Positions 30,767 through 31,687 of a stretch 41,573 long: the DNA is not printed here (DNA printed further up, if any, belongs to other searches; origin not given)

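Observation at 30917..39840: Atypical ABC importer operon: two tethered paralogous SBPs, an embedded SAM methyltransferase and an FmdE-like zinc-ribbon protein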

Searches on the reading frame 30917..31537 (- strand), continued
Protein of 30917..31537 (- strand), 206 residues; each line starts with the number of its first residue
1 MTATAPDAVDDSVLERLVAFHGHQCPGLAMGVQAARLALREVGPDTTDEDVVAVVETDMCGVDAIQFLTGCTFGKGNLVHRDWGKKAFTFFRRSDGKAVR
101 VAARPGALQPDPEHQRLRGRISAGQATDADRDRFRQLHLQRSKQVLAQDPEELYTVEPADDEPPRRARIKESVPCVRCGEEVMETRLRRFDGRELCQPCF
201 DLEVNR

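Call 25: find_related_loci(query=A1, collection=genome_contigs, flank=10000)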
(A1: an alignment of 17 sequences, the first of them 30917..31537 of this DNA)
Query A1 (206 aa) in genome_contigs; peptide patterns used: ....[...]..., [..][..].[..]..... (x = any residue, [..] = any of these).
600 stretches matched a pattern (row limit reached: there are more); 533 encode a relative of the query (tblastn E <= 1e-3); the best 80 are kept; 80 distinct loci.
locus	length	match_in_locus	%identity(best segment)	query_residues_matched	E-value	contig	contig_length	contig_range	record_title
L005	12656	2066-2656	68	9-205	3e-89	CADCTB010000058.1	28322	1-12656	MAG: uncultured Acidimicrobiales bacterium isolate AVDCRST_MAG10 genome assembly, contig: NODE188, whole genome shotgun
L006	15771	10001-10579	66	9-201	9e-87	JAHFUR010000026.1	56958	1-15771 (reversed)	MAG: Acidimicrobiia bacterium isolate nzgw84 NODE_429_length_56959_cov_12.973574, whole genome shotgun sequence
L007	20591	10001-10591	62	9-205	2e-86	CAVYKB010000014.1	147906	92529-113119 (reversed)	MAG: uncultured Acidimicrobiia bacterium isolate MFD01275.bin.2.154 genome assembly, contig: contig_23170, whole genome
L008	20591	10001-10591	63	9-205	3e-86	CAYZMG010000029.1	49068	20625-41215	MAG TPA_asm: uncultured Acidimicrobiales bacterium isolate binchicken_co266_12 genome assembly, contig: NODE_1397_length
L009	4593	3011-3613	65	1-201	8e-86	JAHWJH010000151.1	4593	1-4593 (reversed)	MAG: Actinomycetota bacterium isolate 0707_bin12 NODE_151_length_4593_cov_4.352138, whole genome shotgun sequence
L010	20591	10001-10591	65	9-205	2e-85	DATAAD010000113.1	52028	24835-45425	MAG TPA_asm: Acidimicrobiales bacterium isolate SMAG_U6663 k141_4656065, whole genome shotgun sequence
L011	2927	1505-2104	60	6-205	2e-85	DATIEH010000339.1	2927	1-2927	MAG TPA_asm: Candidatus Binatia bacterium isolate SMAG_U16364 k141_352638, whole genome shotgun sequence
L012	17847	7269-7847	64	9-201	6e-84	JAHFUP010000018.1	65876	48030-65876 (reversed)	MAG: Acidimicrobiia bacterium isolate nzgw82 NODE_322_length_65877_cov_70.569013, whole genome shotgun sequence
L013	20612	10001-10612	62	1-204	1e-83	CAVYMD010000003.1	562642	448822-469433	MAG: uncultured Solirubrobacteraceae bacterium isolate MFD01275.bin.1.173 genome assembly, contig: contig_5903, whole ge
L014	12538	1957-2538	63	8-201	2e-83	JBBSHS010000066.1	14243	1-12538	MAG: Acidimicrobiales bacterium isolate LS3_sbin.12 LS3_sbin.12_K_108442_L_14243_cov_18.2754, whole genome shotgun seque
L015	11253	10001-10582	61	9-202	5e-83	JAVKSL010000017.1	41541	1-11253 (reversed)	MAG: Acidimicrobiales bacterium isolate PQ2_20S_bin_5 c_000000000041, whole genome shotgun sequence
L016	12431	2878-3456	65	9-201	5e-82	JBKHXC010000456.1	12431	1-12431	MAG: Acidimicrobiia bacterium isolate N_bin.10.orig k127_656758, whole genome shotgun sequence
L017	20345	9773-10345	64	14-204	3e-82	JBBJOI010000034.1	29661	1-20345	MAG: Gaiellaceae bacterium isolate RDP_SRG_17 NODE_470_length_29661_cov_13.617611, whole genome shotgun sequence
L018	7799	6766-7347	63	9-202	4e-82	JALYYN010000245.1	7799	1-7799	MAG: Actinomycetota bacterium isolate KAP bin40 SD1490-92_k127_145185, whole genome shotgun sequence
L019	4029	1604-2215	61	2-205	2e-82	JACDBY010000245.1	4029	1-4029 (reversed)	MAG: Actinomycetota bacterium isolate MGR_bin294 SD2897-2912_k127_1587306, whole genome shotgun sequence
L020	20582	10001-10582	61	8-201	9e-82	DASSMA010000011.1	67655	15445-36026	MAG TPA_asm: Acidimicrobiales bacterium isolate SMAG_U1186 k141_260527, whole genome shotgun sequence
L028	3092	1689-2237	61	20-201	3e-75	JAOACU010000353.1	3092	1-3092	MAG: Anaerolineae bacterium isolate SKW216 NODE_352_length_3092_cov_1.480597, whole genome shotgun sequence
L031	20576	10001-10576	57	11-201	5e-73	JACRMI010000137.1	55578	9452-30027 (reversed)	MAG: Chloroflexi bacterium isolate NC_groundwater_1903_Pr3_S2p5_53_18 SR2-18-S2p5_coassembly_scaffold_236604, whole geno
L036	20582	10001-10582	60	9-201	2e-72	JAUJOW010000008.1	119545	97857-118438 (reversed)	MAG: Acidimicrobiales bacterium isolate YX3bin29 opera_contig_326, whole genome shotgun sequence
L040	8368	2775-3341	58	19-206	1e-71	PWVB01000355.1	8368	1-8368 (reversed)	MAG: Anaerolineae bacterium isolate CSSed11_269R1 CS-Sed11-C15745, whole genome shotgun sequence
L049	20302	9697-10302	51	1-201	6e-70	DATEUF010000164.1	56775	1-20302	MAG TPA_asm: Pyrinomonadaceae bacterium isolate SMAG_U8334 k141_3247263, whole genome shotgun sequence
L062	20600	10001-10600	55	2-204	1e-66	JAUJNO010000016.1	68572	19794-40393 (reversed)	MAG: Rubrobacteraceae bacterium isolate YX2bin33 opera_contig_784, whole genome shotgun sequence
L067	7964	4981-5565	54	9-201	9e-65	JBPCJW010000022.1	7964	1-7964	MAG: Ilumatobacteraceae bacterium isolate TH_ant_mag_36 S1Ck127_3469646_flag_0_multi_13.5963_len_7964, whole genome shot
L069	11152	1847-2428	44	11-204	9e-63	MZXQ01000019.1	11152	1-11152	MAG: ANME-2 cluster archaeon HR1 5133_contig_52.2, whole genome shotgun sequence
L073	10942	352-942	48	5-201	2e-61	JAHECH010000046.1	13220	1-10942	MAG: Deltaproteobacteria bacterium isolate Ww165 NODE_10037_length_13220_cov_2.792885, whole genome shotgun sequence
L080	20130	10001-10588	50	6-201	3e-61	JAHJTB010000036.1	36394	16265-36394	MAG: Proteobacteria bacterium isolate OS_PC_MetaG.mb.36 OS_PC_MetaG.mb.36_k141_46435, whole genome shotgun sequence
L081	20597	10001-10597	52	20-206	8e-61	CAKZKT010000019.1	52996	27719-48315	MAG TPA_asm: uncultured Anaerolineae bacterium isolate SRR5214706_bin.5_CONCOCT_v1.1_MAG genome assembly, contig: ERZ174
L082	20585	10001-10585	50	7-201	2e-60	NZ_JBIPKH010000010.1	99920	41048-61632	Desulfurivibrio sp. D14AmB 10, whole genome shotgun sequence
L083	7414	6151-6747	45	3-201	3e-60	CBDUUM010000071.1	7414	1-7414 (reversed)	MAG TPA_asm: uncultured Methanosarcinales archaeon isolate SRR21487742_binner12_Refined_145 genome assembly, contig: ERZ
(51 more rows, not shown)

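Call 37: search_protein_families(library=pfam, alignment_id=A2, max_evalue=0.00001)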
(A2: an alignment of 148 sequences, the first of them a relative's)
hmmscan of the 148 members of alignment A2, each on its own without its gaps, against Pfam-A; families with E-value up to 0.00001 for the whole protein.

A. member 1, L001:5773-6930:- (386 aa): 1 family
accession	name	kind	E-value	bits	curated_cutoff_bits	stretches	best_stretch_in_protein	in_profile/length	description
PF00296.26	Bac_luciferase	-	2.9e-45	155.4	27.9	1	69-354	18-313/314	Luciferase-like monooxygenase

B. families by the number of members that match (of 148 scanned): 124 families (the first 25 are shown)
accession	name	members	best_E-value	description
PF13649.12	Methyltransf_25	10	4.4e-20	Methyltransferase domain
PF08241.18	Methyltransf_11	9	5.2e-21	Methyltransferase domain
PF13489.12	Methyltransf_23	8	3.8e-12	Methyltransferase domain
PF00891.24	Methyltransf_2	6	2.4e-15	O-methyltransferase domain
PF03551.20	PadR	5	1.1e-19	Transcriptional regulator PadR-like family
PF03466.25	LysR_substrate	4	1.3e-41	LysR substrate binding domain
PF01061.29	ABC2_membrane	4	4.8e-38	ABC-2 type transporter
PF00126.33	HTH_1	4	1.6e-24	Bacterial regulatory helix-turn-helix protein, lysR family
PF12698.13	ABC2_membrane_3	4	6.2e-24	ABC-2 family transporter protein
PF01656.29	CbiA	4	3.7e-19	CobQ/CobB/MinD/ParA nucleotide binding domain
PF08242.18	Methyltransf_12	4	7.7e-15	Methyltransferase domain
PF13088.12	BNR_2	4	2.6e-13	BNR repeat-like domain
PF02012.26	BNR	4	1.1e-11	BNR/Asp-box repeat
PF13614.12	AAA_31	4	1.9e-11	AAA domain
PF02374.21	ArsA_ATPase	4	1.5e-10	Anion-transporting ATPase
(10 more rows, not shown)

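Call 40: search_protein_families(library=pfam, alignment_id=A3, max_evalue=0.00001)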
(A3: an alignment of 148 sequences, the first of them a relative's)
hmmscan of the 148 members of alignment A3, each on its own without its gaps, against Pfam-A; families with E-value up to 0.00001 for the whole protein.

A. member 1, L033:8643-9479:- (279 aa): 1 family
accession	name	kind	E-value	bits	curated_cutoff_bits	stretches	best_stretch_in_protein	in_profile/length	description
PF00582.32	Usp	-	4.5e-41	141.1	24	2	2-145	4-141/141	Universal stress protein family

B. families by the number of members that match (of 148 scanned): 154 families (the first 25 are shown)
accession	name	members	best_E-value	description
PF00939.25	Na_sulph_symp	4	1.1e-42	Sodium:sulfate symporter transmembrane region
PF03600.22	CitMHS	4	6.9e-32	Citrate transporter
PF07690.21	MFS_1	3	2.4e-53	Major Facilitator Superfamily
PF13393.11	tRNA-synt_His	3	8.5e-45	Histidyl-tRNA synthetase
PF02562.22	PhoH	3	9.1e-39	PhoH-like protein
PF01656.29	CbiA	3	3.9e-14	CobQ/CobB/MinD/ParA nucleotide binding domain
PF02374.21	ArsA_ATPase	3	7.2e-09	Anion-transporting ATPase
PF00152.25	tRNA-synt_2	2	1.3e-113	tRNA synthetases class II (D, K and N)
PF03480.18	DctP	2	1.9e-67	Bacterial extracellular solute-binding protein, family 7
PF01903.22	CbiX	2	1.6e-49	CbiX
PF09490.15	CbtA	2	1.1e-48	Probable cobalt transporter subunit (CbtA)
PF00582.32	Usp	2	4.5e-41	Universal stress protein family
PF01370.27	Epimerase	2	1.3e-38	NAD dependent epimerase/dehydratase family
PF13638.12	PIN_4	2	4.5e-37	PIN domain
PF00571.33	CBS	2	5.7e-29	CBS domain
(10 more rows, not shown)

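Call 41: search_protein_families(library=pfam, alignment_id=A4, max_evalue=0.00001)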
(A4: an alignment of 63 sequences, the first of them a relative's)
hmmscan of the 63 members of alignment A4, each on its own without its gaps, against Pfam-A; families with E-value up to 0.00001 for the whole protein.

A. member 1, L067:3348-3917:+ (190 aa): 1 family
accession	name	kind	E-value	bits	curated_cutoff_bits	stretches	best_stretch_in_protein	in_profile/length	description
PF03551.20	PadR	-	4.6e-17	62.2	27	1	89-159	1-73/75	Transcriptional regulator PadR-like family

B. families by the number of members that match (of 63 scanned): 78 families (the first 25 are shown)
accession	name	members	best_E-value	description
PF01032.23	FecCD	3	3.5e-84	FecCD transport family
PF13531.11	SBP_bac_11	3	1.7e-54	Bacterial extracellular solute-binding protein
PF00528.27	BPD_transp_1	3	3e-21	Binding-protein-dependent transport system inner membrane component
PF01497.23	Peripla_BP_2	3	1.3e-14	Periplasmic binding protein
PF01547.30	SBP_bac_1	3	1.7e-12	Bacterial extracellular solute-binding protein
PF25183.1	OMP_b-brl_4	2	3e-179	Outer membrane beta barrel domain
PF01545.26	Cation_efflux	2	3.9e-43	Cation efflux family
PF08241.18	Methyltransf_11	2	8.3e-23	Methyltransferase domain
PF13649.12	Methyltransf_25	2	6.9e-21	Methyltransferase domain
PF13416.11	SBP_bac_8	2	6.7e-20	Bacterial extracellular solute-binding protein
PF13343.11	SBP_bac_6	2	8.1e-19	Bacterial extracellular solute-binding protein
PF13847.12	Methyltransf_31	2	2.9e-18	Methyltransferase domain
PF03551.20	PadR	2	4.6e-17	Transcriptional regulator PadR-like family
PF13489.12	Methyltransf_23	2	8.4e-17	Methyltransferase domain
PF08242.18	Methyltransf_12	2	1.2e-16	Methyltransferase domain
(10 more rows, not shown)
